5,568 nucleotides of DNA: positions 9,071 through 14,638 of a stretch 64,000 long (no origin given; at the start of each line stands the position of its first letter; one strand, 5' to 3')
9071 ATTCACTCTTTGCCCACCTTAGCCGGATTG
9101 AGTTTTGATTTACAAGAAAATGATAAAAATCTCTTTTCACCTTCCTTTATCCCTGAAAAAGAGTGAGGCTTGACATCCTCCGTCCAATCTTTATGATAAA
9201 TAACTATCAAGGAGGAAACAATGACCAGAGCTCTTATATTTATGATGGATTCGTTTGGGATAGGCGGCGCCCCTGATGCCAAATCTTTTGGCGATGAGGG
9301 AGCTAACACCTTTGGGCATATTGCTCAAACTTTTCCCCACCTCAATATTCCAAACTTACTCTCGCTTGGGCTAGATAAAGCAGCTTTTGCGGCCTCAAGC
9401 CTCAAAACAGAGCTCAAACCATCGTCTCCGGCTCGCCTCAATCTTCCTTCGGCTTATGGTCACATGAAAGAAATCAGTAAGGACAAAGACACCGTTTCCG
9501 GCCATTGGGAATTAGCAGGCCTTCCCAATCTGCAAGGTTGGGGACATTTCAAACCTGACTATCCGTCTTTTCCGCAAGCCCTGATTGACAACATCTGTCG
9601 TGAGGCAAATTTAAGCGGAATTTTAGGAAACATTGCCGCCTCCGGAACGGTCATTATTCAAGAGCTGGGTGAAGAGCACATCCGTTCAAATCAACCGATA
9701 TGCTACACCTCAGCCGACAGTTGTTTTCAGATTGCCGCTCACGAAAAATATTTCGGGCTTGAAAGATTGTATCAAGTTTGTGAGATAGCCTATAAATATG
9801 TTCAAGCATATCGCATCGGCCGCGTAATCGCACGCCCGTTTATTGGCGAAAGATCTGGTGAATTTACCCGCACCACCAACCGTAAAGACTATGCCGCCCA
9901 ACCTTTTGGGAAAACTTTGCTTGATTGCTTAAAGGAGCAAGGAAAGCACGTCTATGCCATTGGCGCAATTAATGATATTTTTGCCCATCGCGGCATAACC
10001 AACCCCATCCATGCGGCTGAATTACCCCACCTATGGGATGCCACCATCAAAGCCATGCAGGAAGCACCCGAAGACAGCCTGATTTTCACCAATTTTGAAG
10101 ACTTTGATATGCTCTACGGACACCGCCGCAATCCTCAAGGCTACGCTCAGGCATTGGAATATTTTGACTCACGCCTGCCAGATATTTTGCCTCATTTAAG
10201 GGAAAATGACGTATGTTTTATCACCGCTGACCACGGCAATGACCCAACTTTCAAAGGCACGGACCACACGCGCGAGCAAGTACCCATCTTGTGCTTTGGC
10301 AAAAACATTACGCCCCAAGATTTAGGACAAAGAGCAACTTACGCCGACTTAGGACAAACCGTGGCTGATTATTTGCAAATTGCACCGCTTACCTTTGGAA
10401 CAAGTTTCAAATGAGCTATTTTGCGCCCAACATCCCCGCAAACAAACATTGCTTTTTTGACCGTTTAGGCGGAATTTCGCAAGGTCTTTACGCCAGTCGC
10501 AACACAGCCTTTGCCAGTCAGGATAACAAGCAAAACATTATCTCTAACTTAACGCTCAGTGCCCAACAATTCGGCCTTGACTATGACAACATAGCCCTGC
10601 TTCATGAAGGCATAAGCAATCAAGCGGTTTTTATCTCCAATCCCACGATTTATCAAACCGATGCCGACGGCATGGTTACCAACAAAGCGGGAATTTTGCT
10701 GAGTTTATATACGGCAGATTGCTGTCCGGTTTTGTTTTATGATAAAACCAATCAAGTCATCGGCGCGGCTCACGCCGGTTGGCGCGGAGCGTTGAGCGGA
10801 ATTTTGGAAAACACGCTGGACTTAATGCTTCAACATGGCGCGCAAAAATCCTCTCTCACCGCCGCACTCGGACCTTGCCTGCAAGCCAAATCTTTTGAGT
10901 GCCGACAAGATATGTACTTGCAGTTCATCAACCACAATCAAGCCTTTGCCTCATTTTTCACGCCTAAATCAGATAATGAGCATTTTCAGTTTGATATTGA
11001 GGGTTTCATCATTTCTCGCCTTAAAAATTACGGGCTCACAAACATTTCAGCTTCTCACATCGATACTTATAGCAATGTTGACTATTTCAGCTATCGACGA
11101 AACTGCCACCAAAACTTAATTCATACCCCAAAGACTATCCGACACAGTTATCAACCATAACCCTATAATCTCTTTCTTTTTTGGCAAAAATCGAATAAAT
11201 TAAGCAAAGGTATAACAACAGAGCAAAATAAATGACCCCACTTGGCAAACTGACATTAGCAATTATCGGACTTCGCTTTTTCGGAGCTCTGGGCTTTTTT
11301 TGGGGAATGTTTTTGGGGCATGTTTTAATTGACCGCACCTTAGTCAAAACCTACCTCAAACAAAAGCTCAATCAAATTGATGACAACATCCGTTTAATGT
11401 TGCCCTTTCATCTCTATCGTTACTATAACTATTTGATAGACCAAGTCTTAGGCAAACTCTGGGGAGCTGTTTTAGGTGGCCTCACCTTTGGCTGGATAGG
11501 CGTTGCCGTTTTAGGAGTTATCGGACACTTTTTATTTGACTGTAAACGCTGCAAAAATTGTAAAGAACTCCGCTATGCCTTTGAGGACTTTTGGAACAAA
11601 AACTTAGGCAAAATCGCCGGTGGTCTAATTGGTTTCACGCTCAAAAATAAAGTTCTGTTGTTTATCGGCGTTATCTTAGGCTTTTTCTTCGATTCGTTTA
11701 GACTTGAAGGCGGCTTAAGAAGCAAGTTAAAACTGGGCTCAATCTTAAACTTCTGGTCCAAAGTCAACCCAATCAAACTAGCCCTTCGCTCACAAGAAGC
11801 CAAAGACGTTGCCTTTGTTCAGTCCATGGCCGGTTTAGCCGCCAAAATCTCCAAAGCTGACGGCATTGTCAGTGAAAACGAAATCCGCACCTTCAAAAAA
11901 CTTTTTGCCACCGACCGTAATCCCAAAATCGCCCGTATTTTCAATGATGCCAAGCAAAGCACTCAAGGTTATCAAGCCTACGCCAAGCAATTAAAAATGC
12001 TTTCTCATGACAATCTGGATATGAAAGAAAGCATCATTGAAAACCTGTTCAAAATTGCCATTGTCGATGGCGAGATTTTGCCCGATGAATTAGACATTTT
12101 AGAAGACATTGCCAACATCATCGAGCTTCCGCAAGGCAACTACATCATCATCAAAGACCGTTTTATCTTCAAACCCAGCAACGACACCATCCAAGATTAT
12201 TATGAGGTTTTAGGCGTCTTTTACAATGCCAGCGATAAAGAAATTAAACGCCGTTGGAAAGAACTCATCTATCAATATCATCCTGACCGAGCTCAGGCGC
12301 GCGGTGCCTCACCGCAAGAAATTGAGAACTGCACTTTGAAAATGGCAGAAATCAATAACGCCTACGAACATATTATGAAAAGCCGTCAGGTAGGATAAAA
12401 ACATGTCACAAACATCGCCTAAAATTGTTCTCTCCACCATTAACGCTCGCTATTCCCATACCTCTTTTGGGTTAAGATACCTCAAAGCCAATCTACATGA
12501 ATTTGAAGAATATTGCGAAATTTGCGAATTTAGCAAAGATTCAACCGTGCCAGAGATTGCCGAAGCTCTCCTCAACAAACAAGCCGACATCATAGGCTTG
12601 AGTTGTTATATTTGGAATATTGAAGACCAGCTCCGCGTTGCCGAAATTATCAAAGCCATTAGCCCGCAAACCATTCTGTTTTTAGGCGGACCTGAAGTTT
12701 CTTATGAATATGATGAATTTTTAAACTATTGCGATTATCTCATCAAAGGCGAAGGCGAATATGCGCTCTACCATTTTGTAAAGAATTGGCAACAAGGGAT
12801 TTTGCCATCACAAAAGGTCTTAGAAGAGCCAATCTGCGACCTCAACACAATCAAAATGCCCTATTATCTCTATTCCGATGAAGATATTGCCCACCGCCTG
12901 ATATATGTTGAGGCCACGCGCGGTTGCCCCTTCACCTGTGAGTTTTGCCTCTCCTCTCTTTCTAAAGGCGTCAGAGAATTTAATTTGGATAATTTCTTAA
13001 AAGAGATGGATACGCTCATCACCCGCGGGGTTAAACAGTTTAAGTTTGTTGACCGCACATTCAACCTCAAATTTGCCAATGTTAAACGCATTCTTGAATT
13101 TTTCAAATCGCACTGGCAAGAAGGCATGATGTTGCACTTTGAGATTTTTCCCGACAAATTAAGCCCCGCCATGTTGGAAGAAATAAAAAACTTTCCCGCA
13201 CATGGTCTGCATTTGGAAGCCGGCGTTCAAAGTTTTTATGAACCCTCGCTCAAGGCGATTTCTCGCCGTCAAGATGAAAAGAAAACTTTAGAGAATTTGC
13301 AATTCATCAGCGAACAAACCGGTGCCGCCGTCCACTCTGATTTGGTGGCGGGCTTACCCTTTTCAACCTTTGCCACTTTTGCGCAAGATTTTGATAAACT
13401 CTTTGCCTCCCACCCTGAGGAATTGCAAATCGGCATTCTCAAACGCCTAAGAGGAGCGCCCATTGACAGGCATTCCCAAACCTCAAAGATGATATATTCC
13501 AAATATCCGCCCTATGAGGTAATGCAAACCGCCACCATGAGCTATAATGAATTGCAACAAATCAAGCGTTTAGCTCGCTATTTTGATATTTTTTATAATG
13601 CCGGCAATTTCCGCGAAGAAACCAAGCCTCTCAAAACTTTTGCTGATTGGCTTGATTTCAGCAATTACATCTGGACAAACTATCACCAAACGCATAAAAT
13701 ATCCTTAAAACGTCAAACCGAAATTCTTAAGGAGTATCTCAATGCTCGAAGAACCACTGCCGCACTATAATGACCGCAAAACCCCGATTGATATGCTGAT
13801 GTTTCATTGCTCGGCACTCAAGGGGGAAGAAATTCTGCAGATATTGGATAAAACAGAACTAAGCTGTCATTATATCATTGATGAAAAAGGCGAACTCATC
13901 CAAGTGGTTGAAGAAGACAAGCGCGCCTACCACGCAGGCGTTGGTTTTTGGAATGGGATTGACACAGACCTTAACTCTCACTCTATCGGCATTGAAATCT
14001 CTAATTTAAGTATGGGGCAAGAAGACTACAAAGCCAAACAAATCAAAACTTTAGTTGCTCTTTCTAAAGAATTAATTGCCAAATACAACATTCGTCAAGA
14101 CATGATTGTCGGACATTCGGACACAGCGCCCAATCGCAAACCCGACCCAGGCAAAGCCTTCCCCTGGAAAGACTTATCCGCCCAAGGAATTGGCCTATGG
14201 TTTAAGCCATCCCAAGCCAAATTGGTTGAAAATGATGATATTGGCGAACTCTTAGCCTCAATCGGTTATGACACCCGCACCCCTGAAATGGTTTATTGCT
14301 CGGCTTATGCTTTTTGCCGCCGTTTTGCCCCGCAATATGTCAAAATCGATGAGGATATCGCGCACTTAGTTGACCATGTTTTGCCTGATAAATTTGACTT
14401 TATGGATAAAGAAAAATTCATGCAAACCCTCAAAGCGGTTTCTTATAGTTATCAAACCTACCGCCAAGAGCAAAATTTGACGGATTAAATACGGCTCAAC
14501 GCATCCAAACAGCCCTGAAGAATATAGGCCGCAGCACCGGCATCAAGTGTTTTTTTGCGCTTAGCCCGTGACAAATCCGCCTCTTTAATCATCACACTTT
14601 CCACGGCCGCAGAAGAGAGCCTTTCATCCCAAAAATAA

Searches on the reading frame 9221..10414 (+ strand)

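Call 76: search_protein_families(library=pfam, proteins=[window:9221-10414:+], max_evalue=0.00001)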
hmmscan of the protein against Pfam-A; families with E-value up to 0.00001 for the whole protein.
window:9221-10414:+ (397 aa): 1 family
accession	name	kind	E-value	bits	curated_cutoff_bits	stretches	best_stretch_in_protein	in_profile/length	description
PF01676.23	Metalloenzyme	-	1e-40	140.3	24.3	1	3-387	2-250/252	Metalloenzyme superfamily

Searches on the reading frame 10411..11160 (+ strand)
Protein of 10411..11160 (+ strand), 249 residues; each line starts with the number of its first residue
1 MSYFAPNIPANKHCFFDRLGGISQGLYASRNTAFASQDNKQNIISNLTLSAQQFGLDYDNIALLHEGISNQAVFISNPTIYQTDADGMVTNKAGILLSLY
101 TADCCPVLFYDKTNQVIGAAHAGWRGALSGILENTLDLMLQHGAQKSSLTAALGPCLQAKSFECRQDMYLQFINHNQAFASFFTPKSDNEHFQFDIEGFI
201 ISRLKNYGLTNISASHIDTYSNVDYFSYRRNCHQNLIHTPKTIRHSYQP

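Call 76: search_protein_families(library=pfam, proteins=[window:10411-11160:+], max_evalue=0.00001)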
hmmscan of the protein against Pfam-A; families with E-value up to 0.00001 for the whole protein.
window:10411-11160:+ (249 aa): 1 family
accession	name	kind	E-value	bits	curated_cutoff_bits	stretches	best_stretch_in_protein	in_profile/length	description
PF02578.20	Cu-oxidase_4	-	1.8e-55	188.4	22.9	1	17-232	2-227/238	Multi-copper polyphenol oxidoreductase laccase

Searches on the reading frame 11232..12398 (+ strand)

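Call 76: search_protein_families(library=pfam, proteins=[window:11232-12398:+], max_evalue=0.00001)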
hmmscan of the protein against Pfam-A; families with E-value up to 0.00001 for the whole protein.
window:11232-12398:+ (388 aa): 2 families
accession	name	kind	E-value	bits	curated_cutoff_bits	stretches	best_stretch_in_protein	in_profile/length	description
PF05099.18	TerB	-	3.1e-16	60.2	24.4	1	199-307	4-116/118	Tellurite resistance protein TerB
PF00226.36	DnaJ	-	2.5e-11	44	27.8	1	322-383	1-55/63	DnaJ domain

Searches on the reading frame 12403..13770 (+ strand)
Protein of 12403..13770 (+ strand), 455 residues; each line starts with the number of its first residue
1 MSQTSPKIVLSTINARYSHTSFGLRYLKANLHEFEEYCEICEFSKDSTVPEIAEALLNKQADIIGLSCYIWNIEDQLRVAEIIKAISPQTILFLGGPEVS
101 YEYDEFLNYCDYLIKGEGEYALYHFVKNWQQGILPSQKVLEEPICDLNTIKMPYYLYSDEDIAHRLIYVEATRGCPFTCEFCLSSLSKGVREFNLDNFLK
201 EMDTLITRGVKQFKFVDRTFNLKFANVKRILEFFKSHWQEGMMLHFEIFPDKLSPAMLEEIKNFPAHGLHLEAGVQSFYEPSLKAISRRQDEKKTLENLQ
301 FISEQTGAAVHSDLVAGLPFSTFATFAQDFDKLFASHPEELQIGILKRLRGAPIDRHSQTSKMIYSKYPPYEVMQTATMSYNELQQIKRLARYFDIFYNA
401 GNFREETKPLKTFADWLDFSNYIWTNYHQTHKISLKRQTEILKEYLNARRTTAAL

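Call 76: search_protein_families(library=pfam, proteins=[window:12403-13770:+], max_evalue=0.00001)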
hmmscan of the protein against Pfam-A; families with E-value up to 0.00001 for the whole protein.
window:12403-13770:+ (455 aa): 3 families
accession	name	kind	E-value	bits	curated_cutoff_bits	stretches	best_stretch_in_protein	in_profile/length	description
PF02310.24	B12-binding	-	4.2e-19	69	32.1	1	13-124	6-119/121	B12 binding domain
PF13311.11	DUF4080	-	2e-13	51.4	22.9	1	363-448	5-95/188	Protein of unknown function (DUF4080)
PF04055.27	Radical_SAM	-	5.5e-12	46.6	29.5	1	170-330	2-163/166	Radical SAM superfamily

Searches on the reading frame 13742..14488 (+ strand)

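Call 76: search_protein_families(library=pfam, proteins=[window:13742-14488:+], max_evalue=0.00001)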
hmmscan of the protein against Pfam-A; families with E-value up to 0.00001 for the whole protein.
window:13742-14488:+ (248 aa): 1 family
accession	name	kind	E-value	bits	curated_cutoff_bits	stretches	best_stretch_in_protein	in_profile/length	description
PF01510.30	Amidase_2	-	1.9e-28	99.8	26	1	13-138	2-131/131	N-acetylmuramoyl-L-alanine amidase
